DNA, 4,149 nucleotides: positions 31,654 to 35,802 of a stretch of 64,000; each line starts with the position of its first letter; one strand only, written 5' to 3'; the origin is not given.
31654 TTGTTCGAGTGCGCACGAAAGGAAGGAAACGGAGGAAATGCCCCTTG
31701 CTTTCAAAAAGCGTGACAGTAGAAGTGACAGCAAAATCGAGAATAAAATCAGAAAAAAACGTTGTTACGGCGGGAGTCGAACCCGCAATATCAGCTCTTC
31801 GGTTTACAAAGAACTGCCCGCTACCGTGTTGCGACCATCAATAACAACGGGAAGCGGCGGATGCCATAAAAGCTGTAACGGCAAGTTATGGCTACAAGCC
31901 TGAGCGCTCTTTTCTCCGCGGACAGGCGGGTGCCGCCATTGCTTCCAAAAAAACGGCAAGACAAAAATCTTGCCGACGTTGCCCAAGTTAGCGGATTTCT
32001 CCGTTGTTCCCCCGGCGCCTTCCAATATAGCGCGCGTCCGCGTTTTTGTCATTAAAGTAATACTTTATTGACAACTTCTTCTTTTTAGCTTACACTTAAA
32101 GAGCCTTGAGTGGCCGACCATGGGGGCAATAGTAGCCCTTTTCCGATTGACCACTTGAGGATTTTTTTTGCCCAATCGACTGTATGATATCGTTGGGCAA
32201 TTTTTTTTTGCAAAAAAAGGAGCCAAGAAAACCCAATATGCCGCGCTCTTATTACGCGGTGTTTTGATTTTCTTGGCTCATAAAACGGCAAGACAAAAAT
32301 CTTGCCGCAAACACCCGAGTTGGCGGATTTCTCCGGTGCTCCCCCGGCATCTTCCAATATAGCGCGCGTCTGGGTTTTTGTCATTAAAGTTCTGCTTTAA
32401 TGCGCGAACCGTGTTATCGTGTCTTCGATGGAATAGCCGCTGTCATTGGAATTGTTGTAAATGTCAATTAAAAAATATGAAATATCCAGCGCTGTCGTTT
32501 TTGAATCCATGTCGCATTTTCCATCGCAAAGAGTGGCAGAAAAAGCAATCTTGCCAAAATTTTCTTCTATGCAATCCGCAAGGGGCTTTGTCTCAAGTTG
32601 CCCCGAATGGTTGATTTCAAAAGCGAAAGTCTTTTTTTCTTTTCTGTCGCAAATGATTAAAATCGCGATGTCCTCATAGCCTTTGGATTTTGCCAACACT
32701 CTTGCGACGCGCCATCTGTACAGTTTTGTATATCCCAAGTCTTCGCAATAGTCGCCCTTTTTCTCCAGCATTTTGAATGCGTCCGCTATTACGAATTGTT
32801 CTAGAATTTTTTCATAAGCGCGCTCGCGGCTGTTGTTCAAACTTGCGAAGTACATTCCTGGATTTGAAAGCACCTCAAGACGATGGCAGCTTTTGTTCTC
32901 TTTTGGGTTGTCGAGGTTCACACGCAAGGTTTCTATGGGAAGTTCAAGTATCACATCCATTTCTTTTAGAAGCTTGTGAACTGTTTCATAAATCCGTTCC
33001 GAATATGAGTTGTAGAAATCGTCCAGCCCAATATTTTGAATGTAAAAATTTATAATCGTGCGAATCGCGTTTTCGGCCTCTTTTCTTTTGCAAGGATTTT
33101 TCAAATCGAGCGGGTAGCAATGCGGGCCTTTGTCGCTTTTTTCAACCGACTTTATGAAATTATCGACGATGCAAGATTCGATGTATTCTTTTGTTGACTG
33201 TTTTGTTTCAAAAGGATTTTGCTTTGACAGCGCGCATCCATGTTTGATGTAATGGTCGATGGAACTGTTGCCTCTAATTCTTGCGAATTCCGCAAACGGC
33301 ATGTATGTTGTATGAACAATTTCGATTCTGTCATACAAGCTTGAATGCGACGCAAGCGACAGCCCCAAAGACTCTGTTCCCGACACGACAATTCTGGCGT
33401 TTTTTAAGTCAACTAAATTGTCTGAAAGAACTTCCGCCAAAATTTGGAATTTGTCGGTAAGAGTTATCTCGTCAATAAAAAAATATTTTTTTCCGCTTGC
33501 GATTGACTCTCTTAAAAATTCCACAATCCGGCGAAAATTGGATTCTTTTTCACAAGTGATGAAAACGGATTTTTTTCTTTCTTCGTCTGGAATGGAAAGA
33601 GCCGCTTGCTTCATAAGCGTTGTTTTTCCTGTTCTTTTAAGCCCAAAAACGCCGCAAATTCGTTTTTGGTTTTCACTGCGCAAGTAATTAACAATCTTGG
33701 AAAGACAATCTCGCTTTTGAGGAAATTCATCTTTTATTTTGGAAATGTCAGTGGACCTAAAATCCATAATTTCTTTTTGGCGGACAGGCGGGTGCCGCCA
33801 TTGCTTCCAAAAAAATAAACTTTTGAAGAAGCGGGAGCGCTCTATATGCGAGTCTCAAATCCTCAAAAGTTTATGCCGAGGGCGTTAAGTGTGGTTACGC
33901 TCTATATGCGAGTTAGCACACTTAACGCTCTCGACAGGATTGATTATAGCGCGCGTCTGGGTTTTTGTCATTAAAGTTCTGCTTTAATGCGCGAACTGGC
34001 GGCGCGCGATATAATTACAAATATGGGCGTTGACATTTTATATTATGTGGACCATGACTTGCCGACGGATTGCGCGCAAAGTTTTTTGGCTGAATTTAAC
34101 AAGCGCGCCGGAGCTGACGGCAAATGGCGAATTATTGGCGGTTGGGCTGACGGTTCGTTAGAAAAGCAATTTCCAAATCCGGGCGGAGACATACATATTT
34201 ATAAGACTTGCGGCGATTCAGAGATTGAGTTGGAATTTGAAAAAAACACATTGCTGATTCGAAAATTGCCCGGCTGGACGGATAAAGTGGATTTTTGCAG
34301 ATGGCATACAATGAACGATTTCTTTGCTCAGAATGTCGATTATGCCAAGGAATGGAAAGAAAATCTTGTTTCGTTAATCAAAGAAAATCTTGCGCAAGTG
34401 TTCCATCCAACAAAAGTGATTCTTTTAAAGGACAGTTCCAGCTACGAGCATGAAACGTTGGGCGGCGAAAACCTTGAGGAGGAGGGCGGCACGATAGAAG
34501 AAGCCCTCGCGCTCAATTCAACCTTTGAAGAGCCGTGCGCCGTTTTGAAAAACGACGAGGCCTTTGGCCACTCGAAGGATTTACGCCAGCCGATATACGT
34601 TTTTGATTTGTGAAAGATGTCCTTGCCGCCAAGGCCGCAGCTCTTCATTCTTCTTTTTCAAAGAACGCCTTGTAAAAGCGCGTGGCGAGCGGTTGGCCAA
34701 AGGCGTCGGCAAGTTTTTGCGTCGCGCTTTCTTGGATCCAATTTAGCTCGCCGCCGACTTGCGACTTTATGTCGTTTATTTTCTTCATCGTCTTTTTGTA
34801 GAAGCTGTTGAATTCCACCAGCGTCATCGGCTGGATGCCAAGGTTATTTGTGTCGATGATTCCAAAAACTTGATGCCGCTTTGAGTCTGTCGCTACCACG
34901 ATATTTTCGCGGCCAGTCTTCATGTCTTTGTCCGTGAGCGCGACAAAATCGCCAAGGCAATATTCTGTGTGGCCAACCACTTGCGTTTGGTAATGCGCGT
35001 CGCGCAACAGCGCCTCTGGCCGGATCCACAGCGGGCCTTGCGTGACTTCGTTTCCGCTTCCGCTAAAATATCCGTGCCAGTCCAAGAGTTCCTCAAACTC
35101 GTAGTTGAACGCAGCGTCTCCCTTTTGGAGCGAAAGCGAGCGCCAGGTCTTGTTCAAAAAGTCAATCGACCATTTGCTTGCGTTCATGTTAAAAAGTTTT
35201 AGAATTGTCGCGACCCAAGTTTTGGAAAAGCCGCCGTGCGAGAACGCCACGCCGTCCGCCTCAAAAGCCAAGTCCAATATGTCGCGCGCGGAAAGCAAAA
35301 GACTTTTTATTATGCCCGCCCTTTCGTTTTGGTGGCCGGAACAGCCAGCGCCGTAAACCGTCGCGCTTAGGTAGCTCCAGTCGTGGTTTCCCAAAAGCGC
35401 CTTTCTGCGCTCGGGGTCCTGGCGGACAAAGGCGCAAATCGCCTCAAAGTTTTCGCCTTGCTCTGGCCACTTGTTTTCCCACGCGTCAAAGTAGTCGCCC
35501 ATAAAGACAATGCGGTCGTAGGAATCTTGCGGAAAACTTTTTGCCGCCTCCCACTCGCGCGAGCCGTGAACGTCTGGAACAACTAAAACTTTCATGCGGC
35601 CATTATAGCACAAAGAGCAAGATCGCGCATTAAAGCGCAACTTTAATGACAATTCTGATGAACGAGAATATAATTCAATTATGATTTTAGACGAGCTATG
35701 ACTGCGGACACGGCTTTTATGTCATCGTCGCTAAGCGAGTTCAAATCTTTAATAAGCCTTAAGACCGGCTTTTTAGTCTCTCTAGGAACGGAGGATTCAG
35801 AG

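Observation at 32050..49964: Array of at least 18 palindromic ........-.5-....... sites fused to promoters at cassette boundaries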

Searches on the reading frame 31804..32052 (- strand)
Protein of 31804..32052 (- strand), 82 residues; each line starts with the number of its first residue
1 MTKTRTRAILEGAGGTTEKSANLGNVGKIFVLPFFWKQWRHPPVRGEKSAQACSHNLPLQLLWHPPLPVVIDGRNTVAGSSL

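Call 16: search_protein_families(library=pfam, proteins=[window:31804-32052:-], max_evalue=0.01)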
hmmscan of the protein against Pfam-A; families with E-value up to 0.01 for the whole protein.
window:31804-32052:- (82 aa): 0 families

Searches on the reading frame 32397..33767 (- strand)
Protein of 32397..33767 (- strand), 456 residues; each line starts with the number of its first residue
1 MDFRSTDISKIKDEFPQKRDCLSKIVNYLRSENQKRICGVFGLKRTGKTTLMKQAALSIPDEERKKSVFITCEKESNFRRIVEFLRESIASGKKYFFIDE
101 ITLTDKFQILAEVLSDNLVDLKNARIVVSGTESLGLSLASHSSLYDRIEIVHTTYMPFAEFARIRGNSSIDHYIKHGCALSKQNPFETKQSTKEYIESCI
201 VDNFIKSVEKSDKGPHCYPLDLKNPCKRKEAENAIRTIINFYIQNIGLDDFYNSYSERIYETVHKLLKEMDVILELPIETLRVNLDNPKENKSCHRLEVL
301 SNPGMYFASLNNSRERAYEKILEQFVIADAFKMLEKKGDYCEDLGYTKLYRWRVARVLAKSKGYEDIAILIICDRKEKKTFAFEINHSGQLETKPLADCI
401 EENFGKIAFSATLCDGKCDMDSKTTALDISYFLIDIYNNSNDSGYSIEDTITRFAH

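Call 8: search_protein_families(library=pfam, proteins=[window:32397-33767:-], max_evalue=0.01)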
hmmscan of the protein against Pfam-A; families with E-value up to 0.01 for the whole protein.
window:32397-33767:- (456 aa): 4 families
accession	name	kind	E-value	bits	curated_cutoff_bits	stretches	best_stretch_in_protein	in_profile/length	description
PF13173.12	AAA_14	-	2.9e-16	60.1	27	1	35-161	2-128/129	AAA domain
PF25199.1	nSTAND_NTPase5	-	2.6e-09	37.5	34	1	2-105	5-110/145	Novel STAND NTPase 5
PF01637.24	ATPase_2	-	8.9e-05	22.8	33.2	1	22-101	8-90/225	ATPase domain predominantly from Archaea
PF13401.12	AAA_22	-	0.00012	22.8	27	1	34-127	4-89/130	AAA domain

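Call 45: search_protein_families(library=padloc, proteins=[window:32397-33767:-], max_evalue=0.001)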
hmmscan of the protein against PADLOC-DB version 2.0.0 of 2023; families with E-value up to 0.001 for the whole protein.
window:32397-33767:- (456 aa): 4 families
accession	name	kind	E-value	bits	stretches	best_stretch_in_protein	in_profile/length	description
PDLC04787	PDC-S01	-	2.1e-13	47.9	1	19-247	13-235/412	-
PDLC04791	PDC-S01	-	9.6e-10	35.7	1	18-206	3-194/395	-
PDLC04789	PDC-S01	-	1.5e-09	35.4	1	33-171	15-149/375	-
PDLC04790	PDC-S01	-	5.9e-05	20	1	33-191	25-174/422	-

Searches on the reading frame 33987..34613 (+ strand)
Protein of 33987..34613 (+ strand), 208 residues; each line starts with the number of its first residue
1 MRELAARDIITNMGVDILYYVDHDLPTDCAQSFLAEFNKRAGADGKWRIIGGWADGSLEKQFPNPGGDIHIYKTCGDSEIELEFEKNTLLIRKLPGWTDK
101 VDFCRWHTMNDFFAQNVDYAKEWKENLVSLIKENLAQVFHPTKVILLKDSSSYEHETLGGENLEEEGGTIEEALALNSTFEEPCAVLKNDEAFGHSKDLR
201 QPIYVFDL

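Call 8: search_protein_families(library=pfam, proteins=[window:33987-34613:+], max_evalue=0.01)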
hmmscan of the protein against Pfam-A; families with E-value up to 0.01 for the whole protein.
window:33987-34613:+ (208 aa): 0 families

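Call 44: search_protein_families(library=phrogs, proteins=[window:33987-34613:+], max_evalue=0.001)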
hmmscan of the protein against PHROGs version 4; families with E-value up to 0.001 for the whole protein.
window:33987-34613:+ (208 aa): 0 families

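Call 45: search_protein_families(library=padloc, proteins=[window:33987-34613:+], max_evalue=0.001)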
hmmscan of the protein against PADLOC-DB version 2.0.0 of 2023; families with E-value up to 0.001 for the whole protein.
window:33987-34613:+ (208 aa): 0 families

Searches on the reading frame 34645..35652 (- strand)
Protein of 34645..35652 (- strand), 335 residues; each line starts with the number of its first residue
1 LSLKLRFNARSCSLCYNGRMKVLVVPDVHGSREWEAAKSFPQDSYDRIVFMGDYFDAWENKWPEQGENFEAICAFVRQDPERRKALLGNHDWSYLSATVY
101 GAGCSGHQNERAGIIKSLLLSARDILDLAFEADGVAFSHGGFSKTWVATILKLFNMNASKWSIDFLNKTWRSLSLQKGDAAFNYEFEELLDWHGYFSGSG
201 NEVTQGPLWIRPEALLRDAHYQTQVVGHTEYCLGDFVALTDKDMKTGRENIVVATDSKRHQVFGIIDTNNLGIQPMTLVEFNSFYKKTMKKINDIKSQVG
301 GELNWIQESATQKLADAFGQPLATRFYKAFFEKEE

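Call 8: search_protein_families(library=pfam, proteins=[window:34645-35652:-], max_evalue=0.01)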
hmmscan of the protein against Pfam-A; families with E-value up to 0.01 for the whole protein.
window:34645-35652:- (335 aa): 2 families
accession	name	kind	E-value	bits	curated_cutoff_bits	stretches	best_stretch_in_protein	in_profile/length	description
PF00149.33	Metallophos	-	6.2e-07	30.5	21.5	1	20-228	1-187/191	Calcineurin-like phosphoesterase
PF12850.12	Metallophos_2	-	0.003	18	27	0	20-140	1-89/154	Calcineurin-like phosphoesterase superfamily domain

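Call 45: search_protein_families(library=padloc, proteins=[window:34645-35652:-], max_evalue=0.001)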
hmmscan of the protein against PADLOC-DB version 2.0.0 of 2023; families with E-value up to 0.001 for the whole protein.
window:34645-35652:- (335 aa): 0 families
